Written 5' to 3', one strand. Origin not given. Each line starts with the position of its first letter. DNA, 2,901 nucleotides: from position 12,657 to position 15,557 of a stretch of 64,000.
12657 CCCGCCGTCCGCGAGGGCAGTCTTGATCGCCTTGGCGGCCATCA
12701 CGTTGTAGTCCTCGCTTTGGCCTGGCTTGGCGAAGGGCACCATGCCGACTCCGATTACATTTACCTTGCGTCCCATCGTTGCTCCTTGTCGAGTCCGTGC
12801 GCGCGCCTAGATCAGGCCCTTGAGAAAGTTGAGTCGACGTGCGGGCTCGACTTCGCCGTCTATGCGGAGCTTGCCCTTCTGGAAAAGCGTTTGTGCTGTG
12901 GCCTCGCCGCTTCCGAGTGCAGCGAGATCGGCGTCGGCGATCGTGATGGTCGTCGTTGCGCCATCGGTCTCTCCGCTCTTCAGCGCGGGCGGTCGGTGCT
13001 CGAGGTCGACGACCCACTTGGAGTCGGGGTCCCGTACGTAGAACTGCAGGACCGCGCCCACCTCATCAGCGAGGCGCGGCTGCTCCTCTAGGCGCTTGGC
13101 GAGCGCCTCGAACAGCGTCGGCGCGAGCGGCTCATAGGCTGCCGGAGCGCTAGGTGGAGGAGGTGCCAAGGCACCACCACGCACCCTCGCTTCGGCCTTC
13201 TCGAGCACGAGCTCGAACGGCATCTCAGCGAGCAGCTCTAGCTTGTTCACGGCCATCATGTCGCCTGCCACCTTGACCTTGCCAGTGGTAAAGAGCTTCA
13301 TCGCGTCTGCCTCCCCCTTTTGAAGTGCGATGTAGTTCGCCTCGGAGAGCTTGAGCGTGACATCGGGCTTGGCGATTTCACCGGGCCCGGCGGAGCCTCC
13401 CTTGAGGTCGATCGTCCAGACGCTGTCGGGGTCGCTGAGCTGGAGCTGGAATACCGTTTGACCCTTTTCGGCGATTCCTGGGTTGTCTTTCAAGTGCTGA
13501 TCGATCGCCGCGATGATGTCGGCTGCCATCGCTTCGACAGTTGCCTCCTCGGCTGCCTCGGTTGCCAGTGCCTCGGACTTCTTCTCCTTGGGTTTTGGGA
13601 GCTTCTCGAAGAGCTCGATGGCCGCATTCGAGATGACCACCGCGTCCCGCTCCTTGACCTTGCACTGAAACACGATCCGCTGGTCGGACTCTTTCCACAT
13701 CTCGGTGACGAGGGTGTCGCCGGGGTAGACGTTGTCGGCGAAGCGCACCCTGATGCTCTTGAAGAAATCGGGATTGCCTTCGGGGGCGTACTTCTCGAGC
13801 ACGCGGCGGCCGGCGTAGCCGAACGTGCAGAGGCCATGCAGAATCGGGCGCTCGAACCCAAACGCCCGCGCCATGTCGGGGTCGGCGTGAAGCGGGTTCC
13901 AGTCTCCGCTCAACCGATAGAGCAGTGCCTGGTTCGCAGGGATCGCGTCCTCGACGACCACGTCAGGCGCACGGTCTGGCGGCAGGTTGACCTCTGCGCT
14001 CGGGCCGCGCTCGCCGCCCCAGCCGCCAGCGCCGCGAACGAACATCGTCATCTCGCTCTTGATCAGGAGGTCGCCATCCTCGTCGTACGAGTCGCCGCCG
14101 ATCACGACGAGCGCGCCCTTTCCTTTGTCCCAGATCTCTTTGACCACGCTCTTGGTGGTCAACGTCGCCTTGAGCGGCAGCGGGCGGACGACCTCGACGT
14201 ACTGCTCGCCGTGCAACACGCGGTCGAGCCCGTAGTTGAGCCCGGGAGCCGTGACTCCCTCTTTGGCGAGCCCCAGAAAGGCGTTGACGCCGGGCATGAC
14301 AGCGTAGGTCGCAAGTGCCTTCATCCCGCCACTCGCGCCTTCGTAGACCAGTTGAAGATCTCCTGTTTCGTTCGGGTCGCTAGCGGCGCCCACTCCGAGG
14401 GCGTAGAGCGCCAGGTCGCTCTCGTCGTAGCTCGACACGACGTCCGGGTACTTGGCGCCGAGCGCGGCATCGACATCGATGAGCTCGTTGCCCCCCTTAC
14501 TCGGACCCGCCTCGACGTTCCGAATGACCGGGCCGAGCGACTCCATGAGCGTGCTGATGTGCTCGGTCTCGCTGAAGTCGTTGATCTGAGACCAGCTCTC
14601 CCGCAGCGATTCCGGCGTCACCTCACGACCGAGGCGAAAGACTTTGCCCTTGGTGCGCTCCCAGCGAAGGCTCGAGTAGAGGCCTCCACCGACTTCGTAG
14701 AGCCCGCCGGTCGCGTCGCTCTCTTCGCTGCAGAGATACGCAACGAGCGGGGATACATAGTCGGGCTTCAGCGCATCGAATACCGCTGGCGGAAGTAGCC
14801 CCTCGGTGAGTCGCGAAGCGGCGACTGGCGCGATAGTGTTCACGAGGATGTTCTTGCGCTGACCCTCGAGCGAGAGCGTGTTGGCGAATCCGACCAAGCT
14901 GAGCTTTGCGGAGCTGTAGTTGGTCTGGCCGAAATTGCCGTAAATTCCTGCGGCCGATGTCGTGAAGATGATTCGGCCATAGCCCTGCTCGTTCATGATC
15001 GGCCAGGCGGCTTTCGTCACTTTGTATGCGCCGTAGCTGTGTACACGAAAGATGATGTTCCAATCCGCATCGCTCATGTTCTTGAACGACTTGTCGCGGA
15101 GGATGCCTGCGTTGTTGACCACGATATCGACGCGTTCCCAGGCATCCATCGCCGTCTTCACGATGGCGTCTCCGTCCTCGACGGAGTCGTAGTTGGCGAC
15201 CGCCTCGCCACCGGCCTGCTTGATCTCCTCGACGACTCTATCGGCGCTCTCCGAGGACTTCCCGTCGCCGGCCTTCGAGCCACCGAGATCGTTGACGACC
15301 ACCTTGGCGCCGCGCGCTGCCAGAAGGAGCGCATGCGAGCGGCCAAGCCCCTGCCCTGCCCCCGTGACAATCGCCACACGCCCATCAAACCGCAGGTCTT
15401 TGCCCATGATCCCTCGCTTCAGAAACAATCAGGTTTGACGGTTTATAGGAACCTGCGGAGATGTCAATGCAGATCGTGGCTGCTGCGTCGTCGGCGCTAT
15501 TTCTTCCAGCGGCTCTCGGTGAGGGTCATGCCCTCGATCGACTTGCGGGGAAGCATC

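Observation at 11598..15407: Peroxisome-like MFE-2 plus SCPx module, with both SCP2 domains on the MFE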

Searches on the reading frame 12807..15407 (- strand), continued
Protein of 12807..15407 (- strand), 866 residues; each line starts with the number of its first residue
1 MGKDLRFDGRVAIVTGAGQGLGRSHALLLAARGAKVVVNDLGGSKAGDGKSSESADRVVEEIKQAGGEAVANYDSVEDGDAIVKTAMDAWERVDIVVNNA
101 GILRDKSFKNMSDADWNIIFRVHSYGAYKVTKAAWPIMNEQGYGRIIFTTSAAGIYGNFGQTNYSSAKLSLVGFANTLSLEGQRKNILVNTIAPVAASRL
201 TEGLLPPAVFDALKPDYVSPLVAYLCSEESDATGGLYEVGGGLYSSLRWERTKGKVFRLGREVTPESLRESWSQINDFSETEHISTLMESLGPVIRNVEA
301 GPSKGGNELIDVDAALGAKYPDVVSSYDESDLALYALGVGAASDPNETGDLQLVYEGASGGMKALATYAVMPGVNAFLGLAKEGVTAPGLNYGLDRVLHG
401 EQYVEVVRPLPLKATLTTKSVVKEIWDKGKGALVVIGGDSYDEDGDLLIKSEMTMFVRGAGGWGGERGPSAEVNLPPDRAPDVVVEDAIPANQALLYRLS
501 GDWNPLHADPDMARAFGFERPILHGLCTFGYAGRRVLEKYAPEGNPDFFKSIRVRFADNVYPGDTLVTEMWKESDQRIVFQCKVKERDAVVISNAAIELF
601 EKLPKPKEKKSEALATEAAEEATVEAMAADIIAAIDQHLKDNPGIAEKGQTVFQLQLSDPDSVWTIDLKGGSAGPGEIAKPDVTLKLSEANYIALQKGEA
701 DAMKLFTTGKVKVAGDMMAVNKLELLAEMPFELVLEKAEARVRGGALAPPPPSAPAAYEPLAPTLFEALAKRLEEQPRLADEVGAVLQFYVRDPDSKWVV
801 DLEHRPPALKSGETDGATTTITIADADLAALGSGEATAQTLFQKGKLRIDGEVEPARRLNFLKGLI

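Call 34: search_solved_structures(query=window:12807-15407:-, max_evalue=1e-60, show_alignments=5)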
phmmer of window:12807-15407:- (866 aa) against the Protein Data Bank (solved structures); distinct sequences matched with E-value up to 1e-60: 6.
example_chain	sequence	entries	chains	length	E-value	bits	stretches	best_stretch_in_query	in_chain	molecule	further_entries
3oml_A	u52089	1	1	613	3.4e-164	551.4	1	5-601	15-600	Peroxisomal Multifunctional Enzyme Type 2, CG3415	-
2et6_A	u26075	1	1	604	6.6e-149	500.9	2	6-283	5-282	(3R)-hydroxyacyl-CoA dehydrogenase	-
1gz6_A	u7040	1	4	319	1.6e-110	373.9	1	2-302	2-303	ESTRADIOL 17 BETA-DEHYDROGENASE 4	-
1zbq_A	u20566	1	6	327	4.2e-110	372.5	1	1-296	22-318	17-beta-hydroxysteroid dehydrogenase 4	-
1s9c_A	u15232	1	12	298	3.8e-72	247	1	314-599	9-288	Peroxisomal multifunctional enzyme type 2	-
7mku_A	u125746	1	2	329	4.2e-63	217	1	311-593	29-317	Enoyl-CoA hydratase 2, peroxisomal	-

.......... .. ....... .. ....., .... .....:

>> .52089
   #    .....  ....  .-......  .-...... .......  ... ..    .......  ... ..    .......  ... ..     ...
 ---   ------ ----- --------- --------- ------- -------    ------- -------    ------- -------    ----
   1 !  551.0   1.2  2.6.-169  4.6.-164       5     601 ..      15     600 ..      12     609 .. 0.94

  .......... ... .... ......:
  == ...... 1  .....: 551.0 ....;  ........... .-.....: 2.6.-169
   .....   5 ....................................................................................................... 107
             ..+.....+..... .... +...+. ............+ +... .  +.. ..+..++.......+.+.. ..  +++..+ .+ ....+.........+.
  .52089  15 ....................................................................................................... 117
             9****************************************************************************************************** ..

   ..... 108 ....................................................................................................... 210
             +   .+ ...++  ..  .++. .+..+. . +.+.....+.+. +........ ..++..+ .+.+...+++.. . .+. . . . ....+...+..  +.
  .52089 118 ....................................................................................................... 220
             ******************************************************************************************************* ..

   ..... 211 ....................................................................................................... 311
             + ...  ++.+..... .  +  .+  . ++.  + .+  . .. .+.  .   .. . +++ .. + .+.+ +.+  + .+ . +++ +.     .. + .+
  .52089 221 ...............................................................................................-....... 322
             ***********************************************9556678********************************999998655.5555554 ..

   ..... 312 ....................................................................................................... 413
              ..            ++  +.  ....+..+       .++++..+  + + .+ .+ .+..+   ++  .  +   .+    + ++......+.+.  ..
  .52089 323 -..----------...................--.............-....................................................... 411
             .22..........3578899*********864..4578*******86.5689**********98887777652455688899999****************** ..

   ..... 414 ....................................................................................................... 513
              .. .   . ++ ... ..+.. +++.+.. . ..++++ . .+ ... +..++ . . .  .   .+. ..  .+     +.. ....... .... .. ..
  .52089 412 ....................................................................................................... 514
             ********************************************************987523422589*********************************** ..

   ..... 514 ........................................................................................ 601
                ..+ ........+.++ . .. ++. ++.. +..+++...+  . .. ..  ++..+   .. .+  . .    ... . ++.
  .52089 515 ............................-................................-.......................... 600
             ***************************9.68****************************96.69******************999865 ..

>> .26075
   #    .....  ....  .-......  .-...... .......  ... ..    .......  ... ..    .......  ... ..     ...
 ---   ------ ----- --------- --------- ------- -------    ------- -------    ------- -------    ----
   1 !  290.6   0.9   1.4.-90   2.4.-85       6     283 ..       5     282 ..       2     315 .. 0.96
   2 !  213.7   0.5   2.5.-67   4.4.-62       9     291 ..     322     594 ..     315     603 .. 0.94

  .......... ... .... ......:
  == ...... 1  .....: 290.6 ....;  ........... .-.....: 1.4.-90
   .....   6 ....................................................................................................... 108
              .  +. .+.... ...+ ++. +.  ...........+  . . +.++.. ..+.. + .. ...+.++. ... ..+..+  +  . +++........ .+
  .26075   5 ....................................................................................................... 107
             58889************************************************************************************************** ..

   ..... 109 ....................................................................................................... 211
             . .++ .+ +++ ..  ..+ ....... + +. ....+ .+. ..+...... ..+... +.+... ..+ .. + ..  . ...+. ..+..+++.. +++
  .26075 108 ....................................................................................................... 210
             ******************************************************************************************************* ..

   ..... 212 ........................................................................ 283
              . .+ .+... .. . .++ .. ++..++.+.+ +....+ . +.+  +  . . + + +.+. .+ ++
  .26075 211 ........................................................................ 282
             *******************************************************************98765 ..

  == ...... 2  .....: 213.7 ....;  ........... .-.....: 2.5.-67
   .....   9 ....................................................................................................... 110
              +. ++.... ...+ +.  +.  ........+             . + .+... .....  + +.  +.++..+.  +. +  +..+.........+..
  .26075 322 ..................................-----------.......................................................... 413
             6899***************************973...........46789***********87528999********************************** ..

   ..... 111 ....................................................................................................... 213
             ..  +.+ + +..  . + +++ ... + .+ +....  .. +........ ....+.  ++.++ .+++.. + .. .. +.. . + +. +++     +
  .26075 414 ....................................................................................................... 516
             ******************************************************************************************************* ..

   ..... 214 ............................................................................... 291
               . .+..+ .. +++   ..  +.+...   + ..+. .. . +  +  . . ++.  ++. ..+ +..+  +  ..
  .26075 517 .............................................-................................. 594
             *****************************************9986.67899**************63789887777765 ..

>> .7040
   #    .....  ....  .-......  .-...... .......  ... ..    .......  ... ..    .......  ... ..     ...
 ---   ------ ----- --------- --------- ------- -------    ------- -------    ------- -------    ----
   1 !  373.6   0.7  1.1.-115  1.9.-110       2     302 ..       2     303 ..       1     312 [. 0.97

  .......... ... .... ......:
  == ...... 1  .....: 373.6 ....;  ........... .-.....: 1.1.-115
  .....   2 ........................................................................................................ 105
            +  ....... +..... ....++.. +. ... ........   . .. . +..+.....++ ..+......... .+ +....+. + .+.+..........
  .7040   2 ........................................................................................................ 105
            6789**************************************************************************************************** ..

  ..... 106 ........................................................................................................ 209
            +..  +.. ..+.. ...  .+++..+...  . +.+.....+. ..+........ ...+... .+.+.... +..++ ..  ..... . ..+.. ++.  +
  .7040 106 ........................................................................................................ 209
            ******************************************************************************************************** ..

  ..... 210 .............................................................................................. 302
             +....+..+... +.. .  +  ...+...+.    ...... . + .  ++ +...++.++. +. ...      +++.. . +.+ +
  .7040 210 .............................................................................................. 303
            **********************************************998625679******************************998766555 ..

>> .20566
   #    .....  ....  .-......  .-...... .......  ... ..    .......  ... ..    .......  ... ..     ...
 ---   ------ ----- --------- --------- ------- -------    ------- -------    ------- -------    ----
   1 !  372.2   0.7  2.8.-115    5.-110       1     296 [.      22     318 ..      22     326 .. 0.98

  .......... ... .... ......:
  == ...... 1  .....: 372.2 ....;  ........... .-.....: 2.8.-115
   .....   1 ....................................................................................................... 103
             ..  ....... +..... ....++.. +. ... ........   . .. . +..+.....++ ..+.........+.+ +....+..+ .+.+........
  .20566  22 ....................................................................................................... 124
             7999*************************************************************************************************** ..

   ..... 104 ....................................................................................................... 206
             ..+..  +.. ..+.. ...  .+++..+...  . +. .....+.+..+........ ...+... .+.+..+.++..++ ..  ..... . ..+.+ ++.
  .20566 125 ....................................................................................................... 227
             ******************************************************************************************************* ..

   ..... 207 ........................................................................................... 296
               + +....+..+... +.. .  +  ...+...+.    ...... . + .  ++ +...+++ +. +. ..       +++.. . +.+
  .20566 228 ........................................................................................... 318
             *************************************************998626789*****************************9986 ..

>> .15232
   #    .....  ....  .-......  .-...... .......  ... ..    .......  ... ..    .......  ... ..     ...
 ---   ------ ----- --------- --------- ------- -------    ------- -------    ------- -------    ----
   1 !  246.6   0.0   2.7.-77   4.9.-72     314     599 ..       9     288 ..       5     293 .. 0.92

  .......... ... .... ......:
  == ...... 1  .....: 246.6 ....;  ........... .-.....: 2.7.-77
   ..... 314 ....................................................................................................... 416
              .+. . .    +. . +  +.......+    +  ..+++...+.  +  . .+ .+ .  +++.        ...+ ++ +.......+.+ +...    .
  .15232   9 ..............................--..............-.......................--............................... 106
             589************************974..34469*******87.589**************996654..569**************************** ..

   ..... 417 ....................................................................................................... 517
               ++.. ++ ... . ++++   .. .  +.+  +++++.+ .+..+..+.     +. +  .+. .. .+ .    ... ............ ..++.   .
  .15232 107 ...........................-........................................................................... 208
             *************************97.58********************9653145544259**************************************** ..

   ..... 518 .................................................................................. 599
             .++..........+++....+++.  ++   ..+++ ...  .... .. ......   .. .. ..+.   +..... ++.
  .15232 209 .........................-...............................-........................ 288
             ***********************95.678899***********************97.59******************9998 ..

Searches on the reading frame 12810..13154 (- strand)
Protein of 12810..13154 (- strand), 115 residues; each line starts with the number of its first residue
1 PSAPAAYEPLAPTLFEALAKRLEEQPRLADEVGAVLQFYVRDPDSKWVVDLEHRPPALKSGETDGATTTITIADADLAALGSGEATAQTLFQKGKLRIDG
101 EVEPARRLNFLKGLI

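Call 16: search_solved_structures(query=window:12810-13154:-, max_evalue=1, show_alignments=5)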
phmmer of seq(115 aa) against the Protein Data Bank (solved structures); distinct sequences matched with E-value up to 1: 15.
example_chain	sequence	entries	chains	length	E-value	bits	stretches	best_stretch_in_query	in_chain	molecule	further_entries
1c44_A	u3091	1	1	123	3e-11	46.7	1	12-110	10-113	PROTEIN (STEROL CARRIER PROTEIN 2)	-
1qnd_A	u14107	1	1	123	1.1e-10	45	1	12-110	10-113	NONSPECIFIC LIPID-TRANSFER PROTEIN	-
2c0l_B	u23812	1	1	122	1.1e-10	44.9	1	13-110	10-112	NONSPECIFIC LIPID-TRANSFER PROTEIN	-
6z1w_A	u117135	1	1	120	1.9e-06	31.3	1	14-110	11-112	Peroxisomal multifunctional enzyme type 2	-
1ikt_A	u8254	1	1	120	1.9e-06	31.3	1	14-110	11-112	ESTRADIOL 17 BETA-DEHYDROGENASE 4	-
6z1x_A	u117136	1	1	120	1.9e-06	31.3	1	14-110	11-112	Peroxisomal multifunctional enzyme type 2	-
8af2_A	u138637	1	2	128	2.8e-06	30.8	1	14-110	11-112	Enoyl-CoA hydratase 2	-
8af3_A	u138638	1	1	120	3.4e-06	30.5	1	14-108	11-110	Enoyl-CoA hydratase 2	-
2ksh_A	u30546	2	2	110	3.4e-05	27.3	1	14-104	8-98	Sterol carrier protein 2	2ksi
1pz4_A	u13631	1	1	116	3.4e-05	27.3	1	13-104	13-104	sterol carrier protein 2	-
4jgx_A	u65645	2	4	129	0.00051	23.5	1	32-108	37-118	Fatty acid-binding protein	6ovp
4uei_A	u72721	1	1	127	0.00055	23.4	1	25-111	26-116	STEROL CARRIER PROTEIN 2/3-OXOACYL-COA THIOLASE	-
3bdq_A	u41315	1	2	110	0.084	16.4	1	29-108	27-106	Sterol carrier protein 2-like 2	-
2qzt_A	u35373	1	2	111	0.085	16.3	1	29-108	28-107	Sterol carrier protein 2-like 2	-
2nbm_A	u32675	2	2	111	0.096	16.2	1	30-108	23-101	Sterol carrier protein 2-like 2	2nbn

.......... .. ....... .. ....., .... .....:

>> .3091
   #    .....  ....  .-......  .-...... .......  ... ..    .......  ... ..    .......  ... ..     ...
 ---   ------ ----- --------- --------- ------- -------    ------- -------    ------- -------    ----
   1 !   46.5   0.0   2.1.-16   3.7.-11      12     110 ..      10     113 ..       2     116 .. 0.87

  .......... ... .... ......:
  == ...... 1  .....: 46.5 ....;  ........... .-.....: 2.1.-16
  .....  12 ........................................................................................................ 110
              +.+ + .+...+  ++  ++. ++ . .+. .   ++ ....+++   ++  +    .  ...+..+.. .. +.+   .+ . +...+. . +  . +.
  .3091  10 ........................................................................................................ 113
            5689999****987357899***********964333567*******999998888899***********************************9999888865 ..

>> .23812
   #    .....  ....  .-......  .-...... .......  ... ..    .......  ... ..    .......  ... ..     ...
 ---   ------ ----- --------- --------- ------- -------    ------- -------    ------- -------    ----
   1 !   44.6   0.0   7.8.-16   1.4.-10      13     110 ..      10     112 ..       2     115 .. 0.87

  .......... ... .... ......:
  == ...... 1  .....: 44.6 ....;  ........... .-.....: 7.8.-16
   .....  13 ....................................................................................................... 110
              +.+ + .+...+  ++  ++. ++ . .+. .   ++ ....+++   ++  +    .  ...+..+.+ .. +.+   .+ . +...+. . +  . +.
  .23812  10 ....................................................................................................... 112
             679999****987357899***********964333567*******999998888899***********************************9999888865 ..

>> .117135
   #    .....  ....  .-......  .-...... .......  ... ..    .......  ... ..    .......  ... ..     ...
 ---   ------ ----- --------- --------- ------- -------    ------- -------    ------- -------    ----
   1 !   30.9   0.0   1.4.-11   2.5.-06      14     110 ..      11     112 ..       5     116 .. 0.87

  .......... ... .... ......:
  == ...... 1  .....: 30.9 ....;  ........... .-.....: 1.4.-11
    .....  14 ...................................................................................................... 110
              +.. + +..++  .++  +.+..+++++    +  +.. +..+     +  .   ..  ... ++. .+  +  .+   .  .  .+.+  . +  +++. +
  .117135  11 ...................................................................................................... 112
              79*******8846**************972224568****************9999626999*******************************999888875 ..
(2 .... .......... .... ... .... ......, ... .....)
